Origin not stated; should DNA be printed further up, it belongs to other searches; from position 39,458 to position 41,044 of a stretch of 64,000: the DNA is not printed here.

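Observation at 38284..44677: OLD nuclease - UvrD helicase - PRTase-like/wHTH - retron-type RT in one tight co-directional cluster: a Gabija-like pair apparently joined to a retron-like module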

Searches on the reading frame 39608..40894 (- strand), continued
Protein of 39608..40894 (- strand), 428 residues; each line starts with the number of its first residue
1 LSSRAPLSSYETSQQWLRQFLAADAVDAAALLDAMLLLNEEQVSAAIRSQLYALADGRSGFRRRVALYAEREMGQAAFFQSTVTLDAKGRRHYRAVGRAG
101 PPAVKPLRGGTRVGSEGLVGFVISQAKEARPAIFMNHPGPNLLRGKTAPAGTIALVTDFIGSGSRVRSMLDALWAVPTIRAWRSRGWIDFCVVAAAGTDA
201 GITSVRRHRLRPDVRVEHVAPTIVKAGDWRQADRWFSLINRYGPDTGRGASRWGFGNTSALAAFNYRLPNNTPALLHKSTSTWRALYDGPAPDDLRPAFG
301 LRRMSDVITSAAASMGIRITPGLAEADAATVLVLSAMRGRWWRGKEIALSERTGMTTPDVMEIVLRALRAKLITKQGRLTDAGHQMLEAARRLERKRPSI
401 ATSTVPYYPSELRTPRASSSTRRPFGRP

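Call 29: search_protein_families(library=padloc, proteins=[L015:13566-15563:-, L006:14537-16621:+, L029:3905-5725:-, L029:5734-7572:-, L006:12670-14640:+, L008:10687-12690:-, L006:6521-9655:+, L004:6222-8264:+, L004:8204-9976:+, L015:15567-17624:-], max_evalue=0.00001)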
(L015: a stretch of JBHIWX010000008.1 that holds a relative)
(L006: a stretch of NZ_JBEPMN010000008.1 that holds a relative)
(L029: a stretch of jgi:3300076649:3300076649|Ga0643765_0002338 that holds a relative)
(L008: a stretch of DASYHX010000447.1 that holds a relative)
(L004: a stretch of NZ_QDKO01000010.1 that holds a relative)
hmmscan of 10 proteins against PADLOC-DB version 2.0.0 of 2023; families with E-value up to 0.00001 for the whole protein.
L015:13566-15563:- (665 aa): 45 families (the best 25 are shown)
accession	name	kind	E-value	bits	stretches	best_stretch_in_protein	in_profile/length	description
PDLC00147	GajB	-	4e-167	555.9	1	6-658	6-635/637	UrvD helicase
PDLC00105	GajB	-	8e-159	528.3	1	6-656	11-645/649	UrvD helicase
PDLC00131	GajB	-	2.4e-93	312.2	1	31-659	26-647/647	UrvD helicase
PDLC00139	GajB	-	3.5e-90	301.1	1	31-656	25-640/644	UrvD helicase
PDLC00146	GajB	-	1.8e-81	272.9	2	187-658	209-662/663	UrvD helicase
PDLC00126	GajB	-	4.9e-58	195.4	2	42-312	33-308/606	UrvD helicase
PDLC00124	GajB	-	3.2e-50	169.4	3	31-121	22-111/738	UrvD helicase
PDLC00129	GajB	-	6.7e-43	145.2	2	46-312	30-308/594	UrvD helicase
PDLC00138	GajB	-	2.4e-39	133.5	2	45-124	21-100/581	UrvD helicase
PDLC00127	GajB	-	5.7e-27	92.5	1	38-276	17-247/594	UrvD helicase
PDLC00112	GajB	-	8.5e-26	88.7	1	46-276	23-254/581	UrvD helicase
PDLC00142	GajB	-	1.3e-24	84.5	1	45-120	20-93/583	UrvD helicase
PDLC00117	GajB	-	6.8e-23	79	1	29-286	15-269/604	UrvD helicase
PDLC00136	GajB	-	2.6e-20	70.8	1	46-274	22-247/570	UrvD helicase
PDLC00130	GajB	-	3.3e-20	69.9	2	46-124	20-96/589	UrvD helicase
PDLC00113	GajB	-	4.5e-15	53.2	1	194-276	140-221/579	UrvD helicase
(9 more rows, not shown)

L006:14537-16621:+ (694 aa): 41 families (the best 25 are shown)
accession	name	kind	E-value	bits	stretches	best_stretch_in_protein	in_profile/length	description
PDLC00147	GajB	-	7.5e-119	396.4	1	49-691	12-637/637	UrvD helicase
PDLC00139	GajB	-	1.4e-80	269.3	1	43-687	6-640/644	UrvD helicase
PDLC00131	GajB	-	3.6e-78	262.1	1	57-689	22-646/647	UrvD helicase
PDLC00105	GajB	-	4.5e-70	235.1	1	62-687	30-645/649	UrvD helicase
PDLC00146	GajB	-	2.3e-59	199.8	1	62-689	24-662/663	UrvD helicase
PDLC00138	GajB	-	8.8e-44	148.1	1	64-334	8-273/581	UrvD helicase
PDLC00126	GajB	-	4.2e-43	146.1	1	57-363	18-312/606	UrvD helicase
PDLC00129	GajB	-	7.8e-37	125.1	1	77-324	30-268/594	UrvD helicase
PDLC00124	GajB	-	1.1e-36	124.6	2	56-153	17-113/738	UrvD helicase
PDLC00112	GajB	-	1.3e-27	94.6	1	64-326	10-255/581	UrvD helicase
PDLC00136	GajB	-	1.3e-22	78.4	1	64-330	9-254/570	UrvD helicase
PDLC00117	GajB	-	5.4e-22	76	2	232-332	169-269/604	UrvD helicase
PDLC00142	GajB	-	1e-20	71.7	2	239-324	171-257/583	UrvD helicase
PDLC00149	GajB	-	4.6e-16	56.4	1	65-155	11-99/577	UrvD helicase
PDLC00127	GajB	-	7e-16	55.8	2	257-328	177-250/594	UrvD helicase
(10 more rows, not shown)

L029:3905-5725:- (606 aa): 44 families (the best 25 are shown)
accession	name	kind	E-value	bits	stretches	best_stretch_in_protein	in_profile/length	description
PDLC00104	GajB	-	3.1e-235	780.3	1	2-603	2-573/574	UrvD helicase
PDLC00141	GajB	-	1.5e-144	480.4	1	1-599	1-569/572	UrvD helicase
PDLC00117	GajB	-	1.3e-31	107.8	3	139-334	173-371/604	UrvD helicase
PDLC00114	GajB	-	2.8e-31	106.8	2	134-259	166-292/635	UrvD helicase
PDLC00107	GajB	-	2.2e-28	97.2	1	6-323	18-355/587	UrvD helicase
PDLC03802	RTasHel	-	6.7e-26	89.3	1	7-257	10-264/675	DRT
PDLC00132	GajB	-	1.5e-23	81.3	2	169-255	200-288/625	UrvD helicase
PDLC00123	GajB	-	4.2e-23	79.8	1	2-334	3-326/540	UrvD helicase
PDLC00103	GajB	-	2e-22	77.9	1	3-255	16-284/612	UrvD helicase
PDLC00119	GajB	-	3.4e-22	77.1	1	169-282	204-314/565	UrvD helicase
PDLC00121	GajB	-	7.7e-22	75.5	2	134-235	157-253/565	UrvD helicase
PDLC00130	GajB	-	7.4e-21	72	2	153-255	175-279/589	UrvD helicase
PDLC00127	GajB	-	6.4e-20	69.2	1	134-264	152-287/594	UrvD helicase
PDLC00134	GajB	-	1.8e-18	64.9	1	4-256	17-286/431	UrvD helicase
PDLC00112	GajB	-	5.1e-18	63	2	3-132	6-133/581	UrvD helicase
PDLC00113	GajB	-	1.1e-11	42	1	10-203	22-195/579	UrvD helicase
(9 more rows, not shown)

L029:5734-7572:- (612 aa): 84 families (the best 25 are shown)
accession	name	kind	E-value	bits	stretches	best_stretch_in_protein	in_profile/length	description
PDLC00086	GajA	-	3.3e-266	882.8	1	6-608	2-594/600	AAA ATPase domain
PDLC04168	GajA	-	9.2e-37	125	2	289-526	245-476/570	-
PDLC00067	GajA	-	7.3e-29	98.7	2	296-506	266-480/604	AAA ATPase domain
PDLC02358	Old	-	9.6e-26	88.7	2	5-57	2-54/578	Old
PDLC00094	GajA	-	1.6e-24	84.3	2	7-68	3-64/569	AAA ATPase domain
PDLC00062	GajA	-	3.4e-24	83.2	2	6-69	2-65/639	AAA ATPase domain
PDLC02979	AriA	-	8.4e-24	83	2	6-50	2-47/373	-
PDLC00070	GajA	-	1.9e-22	77.6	2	173-455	135-420/596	AAA ATPase domain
PDLC00099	GajA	-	9e-19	65.9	2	301-471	273-440/626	AAA ATPase domain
PDLC04169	GajA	-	1e-18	66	1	296-497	109-307/434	-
PDLC00075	GajA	-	2.3e-18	64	2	299-492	245-428/536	AAA ATPase domain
PDLC00085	GajA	-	2.9e-18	64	2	348-516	312-472/580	AAA ATPase domain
PDLC00090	GajA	-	8.6e-18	62.4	1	6-431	2-431/659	AAA ATPase domain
PDLC00091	GajA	-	6.3e-16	56.3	2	304-457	270-433/627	AAA ATPase domain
PDLC00077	GajA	-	7e-16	55.9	2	293-432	294-451/616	AAA ATPase domain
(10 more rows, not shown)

L006:12670-14640:+ (656 aa): 77 families (the best 25 are shown)
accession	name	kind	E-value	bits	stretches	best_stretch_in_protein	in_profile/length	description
PDLC00096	GajA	-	7e-199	660.6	1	6-629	2-620/630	AAA ATPase domain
PDLC00099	GajA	-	7e-179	594.7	1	6-624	2-620/626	AAA ATPase domain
PDLC00080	GajA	-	9.3e-154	511.5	1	6-623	2-620/622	AAA ATPase domain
PDLC00071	GajA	-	4.6e-91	304.4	1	5-623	1-583/588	AAA ATPase domain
PDLC00091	GajA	-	1.7e-83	279.5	1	6-623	2-621/627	AAA ATPase domain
PDLC00101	GajA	-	2.3e-59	199.8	1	23-490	16-456/632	AAA ATPase domain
PDLC00073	GajA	-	1.7e-58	197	1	6-621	2-586/589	AAA ATPase domain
PDLC00070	GajA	-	4.6e-53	178.7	1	6-621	2-591/596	AAA ATPase domain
PDLC00069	GajA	-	2.3e-52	176.3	2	151-622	174-684/687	AAA ATPase domain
PDLC00064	GajA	-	8.9e-52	174.6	1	247-622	77-457/464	AAA ATPase domain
PDLC00083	GajA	-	6.9e-48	161.5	1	6-623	2-637/639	AAA ATPase domain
PDLC00077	GajA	-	2.3e-40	136.8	1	147-491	188-522/616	AAA ATPase domain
PDLC00092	GajA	-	1.7e-39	133.9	1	150-481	170-485/604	AAA ATPase domain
PDLC00072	GajA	-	4.8e-38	129.1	2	149-533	200-572/709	AAA ATPase domain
PDLC00065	GajA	-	3.3e-33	113.4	1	272-469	303-508/670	AAA ATPase domain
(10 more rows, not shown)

L008:10687-12690:- (667 aa): 44 families (the best 25 are shown)
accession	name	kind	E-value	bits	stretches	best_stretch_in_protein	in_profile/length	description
PDLC00147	GajB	-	3.5e-171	569.3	1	11-658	5-636/637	UrvD helicase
PDLC00105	GajB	-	4.2e-164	545.7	1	5-656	4-646/649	UrvD helicase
PDLC00131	GajB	-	1.2e-94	316.6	1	11-656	5-645/647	UrvD helicase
PDLC00139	GajB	-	4.7e-86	287.4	2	23-386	15-367/644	UrvD helicase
PDLC00146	GajB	-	5.5e-82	274.6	2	196-655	208-660/663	UrvD helicase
PDLC00126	GajB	-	1.2e-59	200.7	2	41-322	26-304/606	UrvD helicase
PDLC00124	GajB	-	3.8e-48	162.5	3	37-127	22-111/738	UrvD helicase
PDLC00138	GajB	-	6.3e-43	145.3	3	42-130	12-100/581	UrvD helicase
PDLC00129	GajB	-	4.2e-41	139.2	3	52-131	30-107/594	UrvD helicase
PDLC00112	GajB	-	3.1e-32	109.9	1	42-288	13-256/581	UrvD helicase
PDLC00136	GajB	-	1.9e-25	87.8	1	38-134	8-100/570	UrvD helicase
PDLC00127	GajB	-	8.4e-25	85.3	1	40-289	13-250/594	UrvD helicase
PDLC00142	GajB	-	2.6e-24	83.6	2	52-124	21-91/583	UrvD helicase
PDLC00117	GajB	-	2.4e-23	80.5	1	38-287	18-263/604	UrvD helicase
PDLC00130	GajB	-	7.2e-20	68.8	1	45-326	13-289/589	UrvD helicase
PDLC00113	GajB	-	3.1e-18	63.6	1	190-287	128-222/579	UrvD helicase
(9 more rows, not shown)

L006:6521-9655:+ (1044 aa): 5 families
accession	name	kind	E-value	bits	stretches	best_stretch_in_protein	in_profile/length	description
PDLC00407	ThsA1|ThsA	-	1.1e-13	48.6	1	19-225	14-205/478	STALD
PDLC00409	ThsA1|ThsA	-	3.4e-10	37.7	1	19-221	15-202/242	STALD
PDLC04968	PDC-S25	-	6.6e-07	26.7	1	115-227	142-240/517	-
PDLC04967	PDC-S25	-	7.5e-07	26.5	1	114-225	147-248/528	-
PDLC02184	Dsr2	-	3.5e-06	23.3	1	23-218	21-211/1222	-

L004:6222-8264:+ (680 aa): 97 families (the best 25 are shown)
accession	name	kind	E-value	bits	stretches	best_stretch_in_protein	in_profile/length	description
PDLC00063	GajA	-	1.8e-170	566.8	1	14-678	1-662/679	AAA ATPase domain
PDLC00093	GajA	-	1.4e-165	551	1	14-678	1-721/736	AAA ATPase domain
PDLC00095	GajA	-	3.9e-144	480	2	205-677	221-731/752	AAA ATPase domain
PDLC00065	GajA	-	3.4e-131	437.2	1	14-678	1-666/670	AAA ATPase domain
PDLC00079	GajA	-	1e-108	363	1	14-677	1-701/702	AAA ATPase domain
PDLC00068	GajA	-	2.8e-108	361.2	2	208-540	2-335/545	AAA ATPase domain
PDLC00088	GajA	-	2.7e-88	295.3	1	336-677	1-371/372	AAA ATPase domain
PDLC00082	GajA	-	1.4e-61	206.8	2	304-567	325-565/694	AAA ATPase domain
PDLC00076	GajA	-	1.4e-54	183.7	1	14-610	1-574/700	AAA ATPase domain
PDLC02979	AriA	-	8.1e-46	155.5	2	209-416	194-373/373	-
PDLC00096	GajA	-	9.7e-45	151.4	1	231-540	163-457/630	AAA ATPase domain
PDLC00069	GajA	-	6.7e-43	145.1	1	15-523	2-482/687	AAA ATPase domain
PDLC00071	GajA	-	1.1e-39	134.8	2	336-541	248-439/588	AAA ATPase domain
PDLC00070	GajA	-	4.9e-39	132.4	1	337-546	263-457/596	AAA ATPase domain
PDLC00077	GajA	-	4.8e-37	125.8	1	15-540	2-500/616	AAA ATPase domain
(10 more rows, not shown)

L004:8204-9976:+ (590 aa): 40 families (the best 25 are shown)
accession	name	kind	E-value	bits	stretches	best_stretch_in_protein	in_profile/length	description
PDLC00135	GajB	-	2.6e-143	477.1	2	19-351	5-337/603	UrvD helicase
PDLC00113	GajB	-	4.5e-123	409.8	1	21-586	14-573/579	UrvD helicase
PDLC00143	GajB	-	1.5e-113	378.5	1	19-579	8-618/632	UrvD helicase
PDLC00111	GajB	-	1e-106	356.1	2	150-578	160-611/625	UrvD helicase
PDLC00128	GajB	-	7.6e-80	267.5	3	23-117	16-110/685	UrvD helicase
PDLC00125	GajB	-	8.4e-70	234.3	3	148-280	186-315/669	UrvD helicase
PDLC00137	GajB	-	9.1e-60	201.1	3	22-116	14-108/679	UrvD helicase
PDLC00115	GajB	-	2.7e-55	186.1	2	159-349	43-237/537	UrvD helicase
PDLC00119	GajB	-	1.8e-47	160.6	3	160-286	189-310/565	UrvD helicase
PDLC00109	GajB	-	2.4e-35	120.1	2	156-280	142-259/647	UrvD helicase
PDLC00117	GajB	-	1.3e-24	84.6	2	22-120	15-115/604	UrvD helicase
PDLC00127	GajB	-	1.4e-23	81.3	2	24-111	10-98/594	UrvD helicase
PDLC03802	RTasHel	-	2e-21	74.5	1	25-235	11-234/675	DRT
PDLC00130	GajB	-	8.8e-19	65.2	2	25-112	6-96/589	UrvD helicase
PDLC00138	GajB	-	6.7e-16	56.1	1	21-95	6-75/581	UrvD helicase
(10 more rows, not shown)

L015:15567-17624:- (685 aa): 111 families (the best 25 are shown)
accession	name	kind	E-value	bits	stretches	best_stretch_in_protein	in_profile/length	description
PDLC00099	GajA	-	6.9e-206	684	1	1-662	1-621/626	AAA ATPase domain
PDLC00080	GajA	-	4.7e-174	578.6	1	1-660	1-620/622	AAA ATPase domain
PDLC00096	GajA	-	6.2e-174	578.2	1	1-666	1-620/630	AAA ATPase domain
PDLC00091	GajA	-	2.3e-95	318.7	1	1-659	1-620/627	AAA ATPase domain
PDLC00071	GajA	-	1.2e-90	303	2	271-660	232-583/588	AAA ATPase domain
PDLC00073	GajA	-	1.5e-71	240.1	2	265-658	227-586/589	AAA ATPase domain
PDLC00069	GajA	-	1.9e-67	226.2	2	158-658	178-683/687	AAA ATPase domain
PDLC00083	GajA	-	1.8e-64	216.3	1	1-484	1-477/639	AAA ATPase domain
PDLC00064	GajA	-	2.5e-62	209.3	1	221-659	43-457/464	AAA ATPase domain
PDLC00070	GajA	-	8.9e-61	204.2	1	1-562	1-526/596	AAA ATPase domain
PDLC00101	GajA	-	3.6e-56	189.2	2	271-482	232-438/632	AAA ATPase domain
PDLC00077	GajA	-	1.6e-53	180.3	2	160-481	198-499/616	AAA ATPase domain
PDLC00072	GajA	-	7e-47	158.3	2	266-481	296-503/709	AAA ATPase domain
PDLC00100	GajA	-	5.2e-44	149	3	1-186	1-168/619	AAA ATPase domain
PDLC00092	GajA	-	1.9e-42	143.6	2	215-487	216-477/604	AAA ATPase domain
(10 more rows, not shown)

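Call 31: search_dna_similar(query=window:39608-40894:-, collection=plasmids, mode=protein, max_rows=40, max_evalue=1e-10)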
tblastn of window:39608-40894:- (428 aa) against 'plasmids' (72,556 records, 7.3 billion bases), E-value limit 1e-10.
Records with a match: 14; places in all: 14; records where one place covers at least 80% of the query: 13.
Best place of each record, by identity: <60% 14.
By first word of the organism name: Rhizobium 4; Sinorhizobium 2; Shigella 2; Blastomonas 1; Phaeobacter 1; Sulfitobacter 1; Ralstonia 1; Acinetobacter 1; Roseomonas 1.
By predicted mobility (MOB-suite, as given by PLSDB): conjugative 7; mobilizable 5; non-mobilizable 2.
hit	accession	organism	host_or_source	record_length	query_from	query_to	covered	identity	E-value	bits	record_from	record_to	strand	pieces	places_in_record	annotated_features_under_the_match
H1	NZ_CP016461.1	Blastomonas sp. RAC04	Microbial isolate,Algal phycosphere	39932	7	412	95%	32.0%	5e-31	133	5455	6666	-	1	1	hypothetical protein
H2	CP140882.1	Sinorhizobium meliloti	Medicago lupulina,whole organism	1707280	13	412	93%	31.8%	2e-29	128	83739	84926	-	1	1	hypothetical protein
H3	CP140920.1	Sinorhizobium meliloti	Medicago lupulina,whole organism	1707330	13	412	93%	31.8%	2e-29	128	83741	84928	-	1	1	hypothetical protein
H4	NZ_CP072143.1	Rhizobium sp. L51/94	Blueberry,cell culture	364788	2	412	88%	33.2%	9e-27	146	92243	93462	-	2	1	none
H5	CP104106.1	Phaeobacter sp. G2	cell culture,Emiliania huxleyi RCC1216 ...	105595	65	412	81%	34.8%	7e-33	139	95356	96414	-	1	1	hypothetical protein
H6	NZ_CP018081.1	Sulfitobacter alexandrii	Alexandrium minutum,cell culture,cell ...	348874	65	412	81%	34.0%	2e-31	134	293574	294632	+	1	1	hypothetical protein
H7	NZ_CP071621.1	Rhizobium bangladeshense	lentil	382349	65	412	81%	33.7%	2e-33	140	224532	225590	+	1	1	hypothetical protein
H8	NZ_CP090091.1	Rhizobium leguminosarum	Galega,Cell culture,Plant nodule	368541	65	412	81%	33.1%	5e-34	142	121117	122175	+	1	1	hypothetical protein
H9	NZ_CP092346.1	Rhizobium gallicum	Phaseolus vulgaris,Cell culture,nodule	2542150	65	412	81%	31.8%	7e-31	132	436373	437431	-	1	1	none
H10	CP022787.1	Ralstonia solanacearum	Solanum tuberosum,single cell,Potato ...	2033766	65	408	80%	30.3%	1e-28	126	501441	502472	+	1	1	none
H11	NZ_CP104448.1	Acinetobacter baumannii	Homo sapiens,sputum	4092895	7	412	95%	24.5%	9e-33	138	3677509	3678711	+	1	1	none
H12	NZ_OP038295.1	Shigella sonnei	-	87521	65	412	81%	24.7%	2e-18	95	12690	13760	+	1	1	hypothetical protein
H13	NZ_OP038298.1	Shigella sonnei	-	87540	65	412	81%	24.7%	2e-18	95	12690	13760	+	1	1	hypothetical protein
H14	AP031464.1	Roseomonas mucosa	Homo sapiens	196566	65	287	52%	34.9%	1e-21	105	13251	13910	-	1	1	hypothetical protein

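Call 32: get_annotated_region(hit=H1, flank=8000)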
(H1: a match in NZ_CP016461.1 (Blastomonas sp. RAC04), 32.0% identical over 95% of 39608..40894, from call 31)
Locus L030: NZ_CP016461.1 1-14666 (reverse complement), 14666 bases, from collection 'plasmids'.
description: Blastomonas sp. RAC04 plasmid pBSY18_4, complete sequence
organism: Blastomonas sp. RAC04 (NCBI taxid 1842535)
taxonomy: Bacteria; Pseudomonadota; Alphaproteobacteria; Sphingomonadales; Sphingomonadaceae; Blastomonas; Blastomonas sp. RAC04
host: -; source: Microbial isolate,Algal phycosphere; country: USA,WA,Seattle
typing (MOB-suite, as given by PLSDB): mobilizable; relaxase MOBQ
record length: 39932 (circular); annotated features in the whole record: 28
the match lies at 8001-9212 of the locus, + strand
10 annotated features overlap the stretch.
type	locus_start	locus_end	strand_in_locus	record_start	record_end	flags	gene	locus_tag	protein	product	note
CDS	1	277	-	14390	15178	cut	-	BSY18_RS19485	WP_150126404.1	ABC-three component system protein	-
CDS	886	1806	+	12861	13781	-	-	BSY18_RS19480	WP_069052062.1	hypothetical protein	-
CDS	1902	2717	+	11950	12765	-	-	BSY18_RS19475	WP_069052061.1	OmpA family protein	-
CDS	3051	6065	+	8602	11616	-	-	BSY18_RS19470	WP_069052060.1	hypothetical protein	-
CDS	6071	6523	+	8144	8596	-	-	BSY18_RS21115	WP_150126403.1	hypothetical protein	-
CDS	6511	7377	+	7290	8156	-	-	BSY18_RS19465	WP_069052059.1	hypothetical protein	-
CDS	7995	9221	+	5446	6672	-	-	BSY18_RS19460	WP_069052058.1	hypothetical protein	-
CDS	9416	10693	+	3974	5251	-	-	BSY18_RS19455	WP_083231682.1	reverse transcriptase family protein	-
CDS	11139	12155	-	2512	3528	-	-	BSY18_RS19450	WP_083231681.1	DUF4238 domain-containing protein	-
CDS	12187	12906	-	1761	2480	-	-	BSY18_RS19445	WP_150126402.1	hypothetical protein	-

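Call 33: get_annotated_region(hit=H2, flank=8000)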
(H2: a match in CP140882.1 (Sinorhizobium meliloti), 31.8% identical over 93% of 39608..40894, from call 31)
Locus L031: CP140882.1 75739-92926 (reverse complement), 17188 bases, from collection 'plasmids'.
description: Sinorhizobium meliloti strain ml46 plasmid pSymA, complete sequence
organism: Sinorhizobium meliloti (NCBI taxid 382)
taxonomy: Bacteria; Pseudomonadota; Alphaproteobacteria; Hyphomicrobiales; Rhizobiaceae; Sinorhizobium; Sinorhizobium meliloti
host: -; source: Medicago lupulina,whole organism; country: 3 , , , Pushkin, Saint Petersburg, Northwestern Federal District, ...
typing (MOB-suite, as given by PLSDB): conjugative; relaxase MOBQ; mating-pair formation MPF_T
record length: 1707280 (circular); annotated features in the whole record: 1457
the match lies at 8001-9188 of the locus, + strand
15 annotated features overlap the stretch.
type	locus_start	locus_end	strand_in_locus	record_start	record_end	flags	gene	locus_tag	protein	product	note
CDS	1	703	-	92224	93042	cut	-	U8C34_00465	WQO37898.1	SDR family oxidoreductase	-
CDS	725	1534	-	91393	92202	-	-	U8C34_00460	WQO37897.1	aldolase/citrate lyase family protein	-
CDS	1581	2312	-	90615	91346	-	-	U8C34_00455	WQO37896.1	amino acid ABC transporter ATP-binding protein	-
CDS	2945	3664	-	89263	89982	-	-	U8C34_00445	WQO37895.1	amino acid ABC transporter permease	-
CDS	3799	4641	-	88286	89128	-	-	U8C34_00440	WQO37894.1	transporter substrate-binding domain-containing protein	-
CDS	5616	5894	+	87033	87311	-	-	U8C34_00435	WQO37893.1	hypothetical protein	-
CDS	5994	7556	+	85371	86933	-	-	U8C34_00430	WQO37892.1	hypothetical protein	-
CDS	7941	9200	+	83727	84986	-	-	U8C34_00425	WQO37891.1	hypothetical protein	-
CDS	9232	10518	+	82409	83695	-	-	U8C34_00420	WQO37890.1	reverse transcriptase family protein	-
CDS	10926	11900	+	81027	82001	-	-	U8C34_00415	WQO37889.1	ATP-binding protein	-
CDS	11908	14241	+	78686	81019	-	-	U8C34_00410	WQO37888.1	S8 family peptidase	-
CDS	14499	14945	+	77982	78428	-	-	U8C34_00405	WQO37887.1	transposase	-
CDS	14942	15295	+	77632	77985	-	tnpB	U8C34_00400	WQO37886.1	IS66 family insertion sequence element accessory protein TnpB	-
CDS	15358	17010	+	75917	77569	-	-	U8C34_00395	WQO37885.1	IS66 family transposase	-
CDS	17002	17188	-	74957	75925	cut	-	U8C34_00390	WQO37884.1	hypothetical protein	-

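Call 34: get_annotated_region(hit=H7, flank=8000)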
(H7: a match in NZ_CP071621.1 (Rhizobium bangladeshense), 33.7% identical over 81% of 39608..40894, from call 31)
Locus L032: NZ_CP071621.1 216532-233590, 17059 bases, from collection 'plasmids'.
description: Rhizobium bangladeshense strain PLR8-1a plasmid p3, complete sequence
organism: Rhizobium bangladeshense (NCBI taxid 1138189)
taxonomy: Bacteria; Pseudomonadota; Alphaproteobacteria; Hyphomicrobiales; Rhizobiaceae; Rhizobium; Rhizobium bangladeshense
host: -; source: lentil; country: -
typing (MOB-suite, as given by PLSDB): conjugative; replicon rep_cluster_471; relaxase MOBQ,MOBQ; mating-pair formation MPF_T
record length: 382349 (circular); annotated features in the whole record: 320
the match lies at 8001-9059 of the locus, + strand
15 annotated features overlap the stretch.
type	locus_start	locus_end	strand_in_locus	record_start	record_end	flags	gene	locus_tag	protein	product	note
CDS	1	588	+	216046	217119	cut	-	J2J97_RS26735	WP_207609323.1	hypothetical protein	-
CDS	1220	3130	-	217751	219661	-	-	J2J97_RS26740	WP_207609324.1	UvrD-helicase domain-containing protein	-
CDS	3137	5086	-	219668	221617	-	-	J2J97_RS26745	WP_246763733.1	AAA family ATPase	-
CDS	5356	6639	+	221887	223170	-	-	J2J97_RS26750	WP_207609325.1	XRE family transcriptional regulator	-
CDS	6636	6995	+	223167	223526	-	-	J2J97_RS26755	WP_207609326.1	hypothetical protein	-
CDS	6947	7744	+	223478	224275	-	-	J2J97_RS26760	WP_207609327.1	hypothetical protein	-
CDS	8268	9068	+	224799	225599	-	-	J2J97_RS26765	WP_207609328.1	hypothetical protein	-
CDS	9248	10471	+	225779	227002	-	-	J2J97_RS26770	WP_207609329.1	reverse transcriptase family protein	-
CDS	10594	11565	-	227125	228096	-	-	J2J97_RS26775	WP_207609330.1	DUF4238 domain-containing protein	-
CDS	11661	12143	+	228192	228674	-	-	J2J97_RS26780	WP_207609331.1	hypothetical protein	-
CDS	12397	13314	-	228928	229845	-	-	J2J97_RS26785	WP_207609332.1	AraC family transcriptional regulator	-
CDS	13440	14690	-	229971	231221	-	-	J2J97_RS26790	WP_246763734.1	ABC transporter substrate-binding protein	-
CDS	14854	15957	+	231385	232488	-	-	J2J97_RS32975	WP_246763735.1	DUF4863 family protein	-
CDS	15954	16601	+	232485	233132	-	-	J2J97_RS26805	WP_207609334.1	flavin reductase family protein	-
CDS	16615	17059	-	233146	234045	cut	-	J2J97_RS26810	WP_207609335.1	LysR family transcriptional regulator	GO:0006355 - regulation of DNA-templated transcription [Evidence IEA]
